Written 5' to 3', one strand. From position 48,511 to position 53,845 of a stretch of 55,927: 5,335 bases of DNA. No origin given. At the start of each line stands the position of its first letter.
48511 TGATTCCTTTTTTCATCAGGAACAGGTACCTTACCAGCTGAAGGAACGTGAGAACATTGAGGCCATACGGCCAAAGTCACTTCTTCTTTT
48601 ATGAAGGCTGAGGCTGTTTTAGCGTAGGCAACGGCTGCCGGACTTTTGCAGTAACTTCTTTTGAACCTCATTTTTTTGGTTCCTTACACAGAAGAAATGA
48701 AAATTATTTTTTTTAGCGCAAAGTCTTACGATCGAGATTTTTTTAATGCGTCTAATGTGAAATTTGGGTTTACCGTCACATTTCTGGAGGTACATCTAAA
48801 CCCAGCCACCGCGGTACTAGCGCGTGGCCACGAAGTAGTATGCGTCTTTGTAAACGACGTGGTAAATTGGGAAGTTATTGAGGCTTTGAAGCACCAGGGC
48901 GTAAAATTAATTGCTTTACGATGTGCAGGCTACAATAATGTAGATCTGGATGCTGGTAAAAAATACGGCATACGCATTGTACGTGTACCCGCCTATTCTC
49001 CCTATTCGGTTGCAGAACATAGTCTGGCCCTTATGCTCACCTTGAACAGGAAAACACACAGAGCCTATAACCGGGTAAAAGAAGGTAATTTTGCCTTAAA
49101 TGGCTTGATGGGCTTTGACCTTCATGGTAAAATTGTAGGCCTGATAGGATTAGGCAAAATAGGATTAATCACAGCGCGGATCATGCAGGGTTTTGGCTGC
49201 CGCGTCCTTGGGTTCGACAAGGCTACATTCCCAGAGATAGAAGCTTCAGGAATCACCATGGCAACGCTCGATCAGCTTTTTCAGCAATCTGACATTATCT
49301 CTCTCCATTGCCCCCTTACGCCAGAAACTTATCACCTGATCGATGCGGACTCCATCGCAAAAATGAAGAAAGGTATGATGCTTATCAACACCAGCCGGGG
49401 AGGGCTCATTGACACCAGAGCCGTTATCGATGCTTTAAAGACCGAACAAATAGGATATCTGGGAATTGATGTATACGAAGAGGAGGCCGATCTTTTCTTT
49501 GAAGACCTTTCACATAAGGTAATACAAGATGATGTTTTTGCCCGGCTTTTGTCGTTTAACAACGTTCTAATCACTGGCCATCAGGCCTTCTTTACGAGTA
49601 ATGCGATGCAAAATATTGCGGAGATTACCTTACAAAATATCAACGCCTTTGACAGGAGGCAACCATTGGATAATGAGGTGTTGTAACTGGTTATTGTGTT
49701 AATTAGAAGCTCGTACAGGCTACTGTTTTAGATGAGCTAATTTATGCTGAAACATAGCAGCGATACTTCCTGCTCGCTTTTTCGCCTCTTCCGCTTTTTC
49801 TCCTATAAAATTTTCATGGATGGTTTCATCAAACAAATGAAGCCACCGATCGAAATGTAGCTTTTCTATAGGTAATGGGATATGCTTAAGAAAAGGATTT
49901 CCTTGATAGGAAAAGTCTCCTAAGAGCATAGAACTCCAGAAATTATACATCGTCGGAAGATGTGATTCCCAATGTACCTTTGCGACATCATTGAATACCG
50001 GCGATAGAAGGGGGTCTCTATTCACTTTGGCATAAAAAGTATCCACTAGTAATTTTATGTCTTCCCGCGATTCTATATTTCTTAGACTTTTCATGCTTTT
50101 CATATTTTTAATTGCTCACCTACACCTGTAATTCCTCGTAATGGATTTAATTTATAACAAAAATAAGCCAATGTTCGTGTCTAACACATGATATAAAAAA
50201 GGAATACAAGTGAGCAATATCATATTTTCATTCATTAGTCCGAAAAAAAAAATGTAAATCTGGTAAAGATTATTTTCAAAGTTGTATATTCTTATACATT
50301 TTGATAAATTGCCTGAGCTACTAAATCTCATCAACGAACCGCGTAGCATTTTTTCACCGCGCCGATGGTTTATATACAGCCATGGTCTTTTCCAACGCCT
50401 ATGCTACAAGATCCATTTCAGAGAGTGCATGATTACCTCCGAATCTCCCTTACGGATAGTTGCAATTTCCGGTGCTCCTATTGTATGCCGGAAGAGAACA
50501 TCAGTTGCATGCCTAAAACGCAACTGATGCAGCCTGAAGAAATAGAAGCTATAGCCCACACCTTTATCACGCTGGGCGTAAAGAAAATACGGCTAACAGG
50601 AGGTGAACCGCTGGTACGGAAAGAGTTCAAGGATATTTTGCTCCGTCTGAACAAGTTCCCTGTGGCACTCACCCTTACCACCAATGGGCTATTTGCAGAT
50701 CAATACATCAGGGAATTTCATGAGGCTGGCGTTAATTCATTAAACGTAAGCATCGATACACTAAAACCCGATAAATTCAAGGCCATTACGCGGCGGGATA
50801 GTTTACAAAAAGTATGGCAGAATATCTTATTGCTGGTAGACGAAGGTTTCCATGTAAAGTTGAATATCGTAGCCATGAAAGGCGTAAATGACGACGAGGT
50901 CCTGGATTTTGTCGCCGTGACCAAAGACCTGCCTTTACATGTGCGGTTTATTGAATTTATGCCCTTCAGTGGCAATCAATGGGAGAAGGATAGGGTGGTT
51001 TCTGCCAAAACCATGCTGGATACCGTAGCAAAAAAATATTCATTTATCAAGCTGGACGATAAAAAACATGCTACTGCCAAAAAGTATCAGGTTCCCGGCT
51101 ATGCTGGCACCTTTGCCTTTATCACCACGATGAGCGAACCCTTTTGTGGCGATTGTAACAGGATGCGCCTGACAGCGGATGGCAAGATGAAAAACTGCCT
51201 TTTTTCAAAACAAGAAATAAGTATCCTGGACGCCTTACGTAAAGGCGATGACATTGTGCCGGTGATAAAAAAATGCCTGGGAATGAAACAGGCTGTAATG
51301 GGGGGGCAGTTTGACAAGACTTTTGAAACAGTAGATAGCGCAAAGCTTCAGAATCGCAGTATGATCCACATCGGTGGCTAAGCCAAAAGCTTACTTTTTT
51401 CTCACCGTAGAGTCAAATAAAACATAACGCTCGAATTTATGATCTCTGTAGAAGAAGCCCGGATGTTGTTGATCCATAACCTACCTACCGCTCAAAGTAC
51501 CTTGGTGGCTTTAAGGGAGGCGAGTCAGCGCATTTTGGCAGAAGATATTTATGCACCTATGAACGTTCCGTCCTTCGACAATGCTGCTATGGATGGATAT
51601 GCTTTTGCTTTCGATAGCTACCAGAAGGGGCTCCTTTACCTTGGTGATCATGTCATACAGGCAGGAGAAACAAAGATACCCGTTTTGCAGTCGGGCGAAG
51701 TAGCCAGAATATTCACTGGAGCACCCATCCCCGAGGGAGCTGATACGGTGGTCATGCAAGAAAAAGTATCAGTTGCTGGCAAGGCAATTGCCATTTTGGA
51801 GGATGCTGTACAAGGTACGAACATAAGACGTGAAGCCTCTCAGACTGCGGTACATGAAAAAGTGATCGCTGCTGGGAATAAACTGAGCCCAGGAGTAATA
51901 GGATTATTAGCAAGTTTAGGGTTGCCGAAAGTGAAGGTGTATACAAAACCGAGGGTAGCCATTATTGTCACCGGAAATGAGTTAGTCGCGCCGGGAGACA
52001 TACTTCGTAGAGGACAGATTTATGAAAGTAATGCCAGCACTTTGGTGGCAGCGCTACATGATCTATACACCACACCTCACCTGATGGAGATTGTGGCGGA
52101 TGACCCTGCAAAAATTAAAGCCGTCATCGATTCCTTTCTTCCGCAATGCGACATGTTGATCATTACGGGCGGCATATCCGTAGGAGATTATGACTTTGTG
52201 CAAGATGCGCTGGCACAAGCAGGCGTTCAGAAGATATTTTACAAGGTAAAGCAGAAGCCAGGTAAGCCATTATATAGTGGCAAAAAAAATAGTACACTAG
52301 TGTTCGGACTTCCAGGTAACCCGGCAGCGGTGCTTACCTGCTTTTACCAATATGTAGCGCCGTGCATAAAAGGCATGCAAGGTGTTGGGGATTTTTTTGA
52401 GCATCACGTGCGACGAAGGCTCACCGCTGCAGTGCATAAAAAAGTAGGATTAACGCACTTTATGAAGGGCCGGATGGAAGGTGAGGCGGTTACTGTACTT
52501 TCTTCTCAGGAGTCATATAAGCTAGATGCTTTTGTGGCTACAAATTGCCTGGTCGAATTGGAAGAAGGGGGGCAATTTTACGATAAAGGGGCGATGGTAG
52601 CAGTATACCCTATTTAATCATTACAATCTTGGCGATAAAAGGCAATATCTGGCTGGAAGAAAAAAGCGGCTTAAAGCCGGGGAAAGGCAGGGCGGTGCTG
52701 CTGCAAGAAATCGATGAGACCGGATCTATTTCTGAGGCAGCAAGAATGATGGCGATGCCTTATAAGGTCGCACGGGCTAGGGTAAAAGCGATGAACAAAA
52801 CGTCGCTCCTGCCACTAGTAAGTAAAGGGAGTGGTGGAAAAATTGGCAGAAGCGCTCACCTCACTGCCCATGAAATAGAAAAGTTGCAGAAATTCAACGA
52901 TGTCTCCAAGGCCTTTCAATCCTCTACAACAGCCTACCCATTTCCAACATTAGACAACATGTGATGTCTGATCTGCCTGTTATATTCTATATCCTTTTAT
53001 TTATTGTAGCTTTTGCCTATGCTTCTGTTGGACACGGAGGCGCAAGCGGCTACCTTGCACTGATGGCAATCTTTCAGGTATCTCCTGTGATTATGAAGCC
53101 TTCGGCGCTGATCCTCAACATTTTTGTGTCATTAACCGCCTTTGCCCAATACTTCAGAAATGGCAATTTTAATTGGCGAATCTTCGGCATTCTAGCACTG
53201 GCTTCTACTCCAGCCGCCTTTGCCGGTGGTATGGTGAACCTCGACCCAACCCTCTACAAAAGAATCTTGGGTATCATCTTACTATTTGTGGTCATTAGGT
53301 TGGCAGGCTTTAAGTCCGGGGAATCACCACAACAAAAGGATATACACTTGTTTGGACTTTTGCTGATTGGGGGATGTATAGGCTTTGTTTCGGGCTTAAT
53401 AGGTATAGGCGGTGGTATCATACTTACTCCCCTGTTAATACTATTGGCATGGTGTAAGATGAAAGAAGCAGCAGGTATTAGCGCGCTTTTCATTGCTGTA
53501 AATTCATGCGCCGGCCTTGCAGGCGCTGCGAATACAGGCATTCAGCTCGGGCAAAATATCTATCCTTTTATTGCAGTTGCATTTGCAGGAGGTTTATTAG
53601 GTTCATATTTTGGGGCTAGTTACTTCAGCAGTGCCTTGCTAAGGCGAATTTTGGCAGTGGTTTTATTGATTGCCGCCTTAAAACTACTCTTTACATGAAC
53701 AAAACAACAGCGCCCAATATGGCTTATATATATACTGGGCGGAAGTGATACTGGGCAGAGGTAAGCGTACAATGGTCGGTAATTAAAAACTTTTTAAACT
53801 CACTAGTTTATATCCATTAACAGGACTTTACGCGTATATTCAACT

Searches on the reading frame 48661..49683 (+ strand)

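Call 68: search_protein_families(library=pfam, proteins=[window:48661-49683:+], max_evalue=0.00001)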
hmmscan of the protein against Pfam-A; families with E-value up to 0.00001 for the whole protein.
window:48661-49683:+ (341 aa): 3 families
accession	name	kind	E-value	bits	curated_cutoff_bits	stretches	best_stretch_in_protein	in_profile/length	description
PF02826.25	2-Hacid_dh_C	-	4.4e-53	179.7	25.1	1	122-309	1-178/178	D-isomer specific 2-hydroxyacid dehydrogenase, NAD binding domain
PF00389.36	2-Hacid_dh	-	7.8e-30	103.7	24.6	1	16-340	2-133/134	D-isomer specific 2-hydroxyacid dehydrogenase, catalytic domain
PF03446.21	NAD_binding_2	-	1.8e-06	28.5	21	1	159-270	2-118/161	NAD binding domain of 6-phosphogluconate dehydrogenase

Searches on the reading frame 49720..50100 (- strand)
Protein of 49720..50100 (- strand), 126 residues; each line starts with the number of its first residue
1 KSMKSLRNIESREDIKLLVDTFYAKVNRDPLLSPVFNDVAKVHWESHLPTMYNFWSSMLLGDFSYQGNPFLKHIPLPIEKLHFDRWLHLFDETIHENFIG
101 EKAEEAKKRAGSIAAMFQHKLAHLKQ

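Call 68: search_protein_families(library=pfam, proteins=[window:49720-50100:-], max_evalue=0.00001)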
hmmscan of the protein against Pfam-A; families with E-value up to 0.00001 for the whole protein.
window:49720-50100:- (126 aa): 1 family
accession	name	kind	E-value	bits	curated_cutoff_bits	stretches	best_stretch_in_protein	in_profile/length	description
PF01152.27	Bac_globin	-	1.7e-09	38.3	21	1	11-113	8-112/121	Bacterial-like globin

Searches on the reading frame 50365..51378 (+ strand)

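Call 68: search_protein_families(library=pfam, proteins=[window:50365-51378:+], max_evalue=0.00001)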
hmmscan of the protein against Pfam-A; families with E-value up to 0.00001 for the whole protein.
window:50365-51378:+ (338 aa): 4 families
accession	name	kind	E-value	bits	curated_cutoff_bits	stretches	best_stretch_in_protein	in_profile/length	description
PF06463.18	Mob_synth_C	-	8.3e-35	120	37.4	1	192-309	2-123/128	Molybdenum Cofactor Synthesis C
PF04055.27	Radical_SAM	-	2.7e-33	115.9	29.5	1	27-183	1-163/166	Radical SAM superfamily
PF13353.11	Fer4_12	-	3e-06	28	22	1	31-131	13-114/137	4Fe-4S single cluster domain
PF19238.5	Radical_SAM_2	-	3.4e-06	27.2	26.7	0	112-181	66-135/151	Radical SAM-like domain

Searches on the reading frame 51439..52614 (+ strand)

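Call 66: search_protein_families(library=pfam, proteins=[window:51439-52614:+], max_evalue=0.00001)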
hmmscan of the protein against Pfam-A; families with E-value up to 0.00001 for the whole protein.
window:51439-52614:+ (392 aa): 3 families
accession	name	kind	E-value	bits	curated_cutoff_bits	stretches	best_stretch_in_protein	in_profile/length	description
PF03453.22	MoeA_N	-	3.5e-42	144.2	30.8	1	2-161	1-160/160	MoeA N-terminal region (domain I and II)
PF00994.29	MoCF_biosynth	-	6.5e-30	104.2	26.6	1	174-311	1-143/144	Probable molybdopterin binding domain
PF03454.20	MoeA_C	-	8.2e-10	39.2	22.1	1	327-391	3-71/72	MoeA C-terminal region (domain IV)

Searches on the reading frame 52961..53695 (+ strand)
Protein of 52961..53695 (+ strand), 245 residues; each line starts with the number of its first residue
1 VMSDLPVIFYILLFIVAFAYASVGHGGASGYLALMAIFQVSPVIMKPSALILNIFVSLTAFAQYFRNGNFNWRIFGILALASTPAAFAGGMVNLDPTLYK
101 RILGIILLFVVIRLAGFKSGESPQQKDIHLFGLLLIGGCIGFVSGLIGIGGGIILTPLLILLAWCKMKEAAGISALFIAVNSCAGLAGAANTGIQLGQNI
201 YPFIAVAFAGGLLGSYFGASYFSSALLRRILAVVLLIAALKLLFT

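Call 68: search_protein_families(library=pfam, proteins=[window:52961-53695:+], max_evalue=0.00001)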
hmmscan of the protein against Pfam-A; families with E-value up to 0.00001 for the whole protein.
window:52961-53695:+ (245 aa): 1 family
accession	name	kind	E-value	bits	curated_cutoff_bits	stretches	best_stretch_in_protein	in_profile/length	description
PF01925.25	TauE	-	4.6e-37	128.4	32.6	1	11-242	3-237/237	Sulfite exporter TauE/SafE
